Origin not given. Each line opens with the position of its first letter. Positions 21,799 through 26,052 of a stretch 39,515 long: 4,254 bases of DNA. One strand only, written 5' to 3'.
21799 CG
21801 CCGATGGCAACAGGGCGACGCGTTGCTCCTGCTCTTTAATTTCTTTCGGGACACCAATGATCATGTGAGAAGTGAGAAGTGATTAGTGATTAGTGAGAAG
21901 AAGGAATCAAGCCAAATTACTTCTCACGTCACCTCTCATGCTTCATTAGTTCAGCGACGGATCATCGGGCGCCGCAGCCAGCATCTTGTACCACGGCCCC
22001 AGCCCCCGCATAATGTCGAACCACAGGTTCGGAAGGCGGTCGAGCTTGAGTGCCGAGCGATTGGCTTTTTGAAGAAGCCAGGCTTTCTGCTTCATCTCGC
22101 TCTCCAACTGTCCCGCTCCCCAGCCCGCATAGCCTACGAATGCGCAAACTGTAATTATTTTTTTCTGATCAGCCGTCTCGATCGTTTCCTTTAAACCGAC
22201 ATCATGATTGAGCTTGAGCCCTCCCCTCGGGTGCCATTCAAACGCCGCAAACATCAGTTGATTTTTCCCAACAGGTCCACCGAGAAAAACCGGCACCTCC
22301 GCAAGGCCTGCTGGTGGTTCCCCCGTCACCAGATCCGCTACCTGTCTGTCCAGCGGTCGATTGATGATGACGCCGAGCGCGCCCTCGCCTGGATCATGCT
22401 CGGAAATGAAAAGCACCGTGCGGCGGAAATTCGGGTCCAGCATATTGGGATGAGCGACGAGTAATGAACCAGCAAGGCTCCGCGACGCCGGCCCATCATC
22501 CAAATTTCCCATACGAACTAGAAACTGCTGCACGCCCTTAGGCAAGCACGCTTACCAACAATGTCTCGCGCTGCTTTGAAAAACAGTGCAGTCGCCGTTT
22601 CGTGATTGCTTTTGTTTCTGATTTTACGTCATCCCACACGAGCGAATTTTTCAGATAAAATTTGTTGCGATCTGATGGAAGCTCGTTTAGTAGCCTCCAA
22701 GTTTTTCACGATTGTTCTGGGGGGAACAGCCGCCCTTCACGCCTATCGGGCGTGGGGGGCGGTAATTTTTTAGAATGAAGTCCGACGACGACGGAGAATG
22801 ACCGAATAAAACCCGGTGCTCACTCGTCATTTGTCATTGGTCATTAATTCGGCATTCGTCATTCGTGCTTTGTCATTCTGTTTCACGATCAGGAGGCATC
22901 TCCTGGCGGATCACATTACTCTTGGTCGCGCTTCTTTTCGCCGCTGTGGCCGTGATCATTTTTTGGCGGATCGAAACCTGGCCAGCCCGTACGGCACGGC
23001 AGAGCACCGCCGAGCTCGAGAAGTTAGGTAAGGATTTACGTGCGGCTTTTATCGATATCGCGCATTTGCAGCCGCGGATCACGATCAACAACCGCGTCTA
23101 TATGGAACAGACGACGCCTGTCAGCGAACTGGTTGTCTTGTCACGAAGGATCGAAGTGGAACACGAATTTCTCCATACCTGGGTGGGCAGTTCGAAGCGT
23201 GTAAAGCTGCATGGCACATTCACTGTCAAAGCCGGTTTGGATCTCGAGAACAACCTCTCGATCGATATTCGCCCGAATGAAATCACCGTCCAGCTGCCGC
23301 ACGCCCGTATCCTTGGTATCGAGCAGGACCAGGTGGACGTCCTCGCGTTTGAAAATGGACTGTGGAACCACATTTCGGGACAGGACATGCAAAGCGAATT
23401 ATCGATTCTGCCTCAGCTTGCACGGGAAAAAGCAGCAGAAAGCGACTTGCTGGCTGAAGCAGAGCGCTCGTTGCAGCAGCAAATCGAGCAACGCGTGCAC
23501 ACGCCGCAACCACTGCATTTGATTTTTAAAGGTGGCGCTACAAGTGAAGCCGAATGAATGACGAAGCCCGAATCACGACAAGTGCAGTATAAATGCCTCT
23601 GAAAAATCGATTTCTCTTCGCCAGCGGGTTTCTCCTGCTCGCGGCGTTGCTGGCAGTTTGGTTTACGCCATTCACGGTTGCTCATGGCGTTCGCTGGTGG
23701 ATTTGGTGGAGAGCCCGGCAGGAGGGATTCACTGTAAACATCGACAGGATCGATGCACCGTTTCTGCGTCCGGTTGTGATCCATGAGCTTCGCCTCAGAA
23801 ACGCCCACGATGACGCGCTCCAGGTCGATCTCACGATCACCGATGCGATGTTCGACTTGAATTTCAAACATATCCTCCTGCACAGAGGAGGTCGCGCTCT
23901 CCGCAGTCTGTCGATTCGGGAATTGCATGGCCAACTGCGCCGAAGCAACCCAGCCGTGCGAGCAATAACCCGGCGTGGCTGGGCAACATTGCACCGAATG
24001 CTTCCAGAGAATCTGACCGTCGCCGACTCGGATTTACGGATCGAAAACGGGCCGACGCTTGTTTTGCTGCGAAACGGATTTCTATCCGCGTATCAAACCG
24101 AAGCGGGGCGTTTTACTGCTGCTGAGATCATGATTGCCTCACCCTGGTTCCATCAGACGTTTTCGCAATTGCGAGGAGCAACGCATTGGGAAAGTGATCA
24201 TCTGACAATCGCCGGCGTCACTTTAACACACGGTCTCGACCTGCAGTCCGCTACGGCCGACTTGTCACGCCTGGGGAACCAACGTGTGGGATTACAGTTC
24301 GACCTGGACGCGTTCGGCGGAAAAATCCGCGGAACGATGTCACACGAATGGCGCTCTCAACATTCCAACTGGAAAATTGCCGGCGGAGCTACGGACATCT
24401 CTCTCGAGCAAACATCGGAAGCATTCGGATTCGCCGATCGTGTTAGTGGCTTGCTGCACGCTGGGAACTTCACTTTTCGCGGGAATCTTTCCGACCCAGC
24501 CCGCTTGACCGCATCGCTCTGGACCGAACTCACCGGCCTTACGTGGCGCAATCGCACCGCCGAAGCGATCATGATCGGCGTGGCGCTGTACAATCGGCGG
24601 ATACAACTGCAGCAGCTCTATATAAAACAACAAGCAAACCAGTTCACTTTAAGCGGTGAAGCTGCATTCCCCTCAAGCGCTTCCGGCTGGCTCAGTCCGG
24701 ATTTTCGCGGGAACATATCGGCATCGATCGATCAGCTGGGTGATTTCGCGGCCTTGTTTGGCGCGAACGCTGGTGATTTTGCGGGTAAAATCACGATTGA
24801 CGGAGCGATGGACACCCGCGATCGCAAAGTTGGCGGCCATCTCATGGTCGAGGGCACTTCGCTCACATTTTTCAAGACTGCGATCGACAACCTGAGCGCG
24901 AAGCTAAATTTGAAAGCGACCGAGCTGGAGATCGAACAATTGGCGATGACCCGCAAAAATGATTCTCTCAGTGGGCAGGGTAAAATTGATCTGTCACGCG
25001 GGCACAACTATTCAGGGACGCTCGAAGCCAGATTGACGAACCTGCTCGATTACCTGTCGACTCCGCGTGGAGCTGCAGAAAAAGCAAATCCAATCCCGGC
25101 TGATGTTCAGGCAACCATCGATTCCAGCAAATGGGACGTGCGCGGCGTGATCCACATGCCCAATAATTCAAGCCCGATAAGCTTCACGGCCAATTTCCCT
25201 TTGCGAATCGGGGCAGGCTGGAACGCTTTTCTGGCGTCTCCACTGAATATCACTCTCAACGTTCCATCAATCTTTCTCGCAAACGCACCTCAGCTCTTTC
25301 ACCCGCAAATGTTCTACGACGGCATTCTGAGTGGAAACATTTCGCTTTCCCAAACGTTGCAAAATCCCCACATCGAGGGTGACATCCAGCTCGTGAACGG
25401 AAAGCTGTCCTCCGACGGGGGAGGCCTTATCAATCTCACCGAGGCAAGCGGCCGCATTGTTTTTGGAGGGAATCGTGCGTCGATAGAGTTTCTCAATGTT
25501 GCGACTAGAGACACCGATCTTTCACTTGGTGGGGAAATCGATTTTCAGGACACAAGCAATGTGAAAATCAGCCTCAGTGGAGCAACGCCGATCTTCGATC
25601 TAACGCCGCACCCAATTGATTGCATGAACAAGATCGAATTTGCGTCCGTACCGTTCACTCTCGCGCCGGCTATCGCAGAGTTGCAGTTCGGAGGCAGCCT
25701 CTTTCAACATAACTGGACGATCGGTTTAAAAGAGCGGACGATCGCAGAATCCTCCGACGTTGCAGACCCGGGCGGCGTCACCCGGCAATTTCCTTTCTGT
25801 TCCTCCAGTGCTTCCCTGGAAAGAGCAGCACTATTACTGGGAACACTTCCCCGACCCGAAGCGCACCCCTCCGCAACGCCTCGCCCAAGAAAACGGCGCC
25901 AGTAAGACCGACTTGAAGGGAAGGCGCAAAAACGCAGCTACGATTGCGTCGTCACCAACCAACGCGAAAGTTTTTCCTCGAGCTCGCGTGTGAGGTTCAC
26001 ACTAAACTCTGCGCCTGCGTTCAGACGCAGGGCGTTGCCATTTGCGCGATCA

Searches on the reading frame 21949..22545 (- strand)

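Call 60: search_protein_families(library=pfam, proteins=[window:21949-22545:-], max_evalue=0.001)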
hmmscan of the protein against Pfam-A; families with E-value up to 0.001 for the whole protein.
window:21949-22545:- (199 aa): 1 family
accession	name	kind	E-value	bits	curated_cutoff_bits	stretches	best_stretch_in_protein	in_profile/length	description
PF02622.21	DUF179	-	1.2e-31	110.2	27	1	33-183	1-157/157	AlgH-like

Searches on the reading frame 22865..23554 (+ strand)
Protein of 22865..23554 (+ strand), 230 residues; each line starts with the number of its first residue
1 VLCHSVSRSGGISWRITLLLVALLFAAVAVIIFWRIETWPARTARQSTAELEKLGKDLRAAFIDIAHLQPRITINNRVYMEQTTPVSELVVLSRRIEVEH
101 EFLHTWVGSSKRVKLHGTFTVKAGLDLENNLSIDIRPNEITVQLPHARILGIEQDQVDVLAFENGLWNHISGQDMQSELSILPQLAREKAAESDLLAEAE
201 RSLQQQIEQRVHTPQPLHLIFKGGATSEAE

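Call 60: search_protein_families(library=pfam, proteins=[window:22865-23554:+], max_evalue=0.001)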
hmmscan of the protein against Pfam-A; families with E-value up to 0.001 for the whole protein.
window:22865-23554:+ (230 aa): 1 family
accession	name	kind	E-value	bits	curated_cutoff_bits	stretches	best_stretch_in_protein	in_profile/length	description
PF14014.11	DUF4230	-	2.8e-13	50.7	27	1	86-210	6-137/148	Protein of unknown function (DUF4230)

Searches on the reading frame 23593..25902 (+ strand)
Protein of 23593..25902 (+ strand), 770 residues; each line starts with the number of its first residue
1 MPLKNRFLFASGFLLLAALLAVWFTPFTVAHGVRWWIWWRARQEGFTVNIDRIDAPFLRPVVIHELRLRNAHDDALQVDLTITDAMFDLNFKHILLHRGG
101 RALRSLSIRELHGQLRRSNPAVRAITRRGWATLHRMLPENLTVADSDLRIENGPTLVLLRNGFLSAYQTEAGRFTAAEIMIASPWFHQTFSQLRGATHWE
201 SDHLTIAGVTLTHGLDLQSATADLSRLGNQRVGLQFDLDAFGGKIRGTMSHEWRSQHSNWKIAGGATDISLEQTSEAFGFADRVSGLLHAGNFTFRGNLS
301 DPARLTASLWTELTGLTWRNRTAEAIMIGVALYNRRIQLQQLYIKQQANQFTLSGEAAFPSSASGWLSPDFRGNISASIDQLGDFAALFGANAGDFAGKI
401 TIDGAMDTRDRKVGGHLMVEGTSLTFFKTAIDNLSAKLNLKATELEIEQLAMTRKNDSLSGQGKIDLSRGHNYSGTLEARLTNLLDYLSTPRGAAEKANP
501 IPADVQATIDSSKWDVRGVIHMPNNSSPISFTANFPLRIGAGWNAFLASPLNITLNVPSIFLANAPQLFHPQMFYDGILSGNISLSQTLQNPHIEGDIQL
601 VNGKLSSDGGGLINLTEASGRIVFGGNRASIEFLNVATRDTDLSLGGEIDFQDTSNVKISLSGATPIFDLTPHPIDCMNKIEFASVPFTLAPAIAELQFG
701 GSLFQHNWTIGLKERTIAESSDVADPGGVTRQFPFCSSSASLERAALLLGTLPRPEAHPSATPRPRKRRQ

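Call 60: search_protein_families(library=pfam, proteins=[window:23593-25902:+], max_evalue=0.001)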
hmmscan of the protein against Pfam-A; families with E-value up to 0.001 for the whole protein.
window:23593-25902:+ (770 aa): 1 family
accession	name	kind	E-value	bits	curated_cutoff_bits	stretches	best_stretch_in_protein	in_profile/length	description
PF04357.19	TamB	-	5.3e-05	23.1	22.4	0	542-628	20-99/381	TamB, inner membrane protein subunit of TAM complex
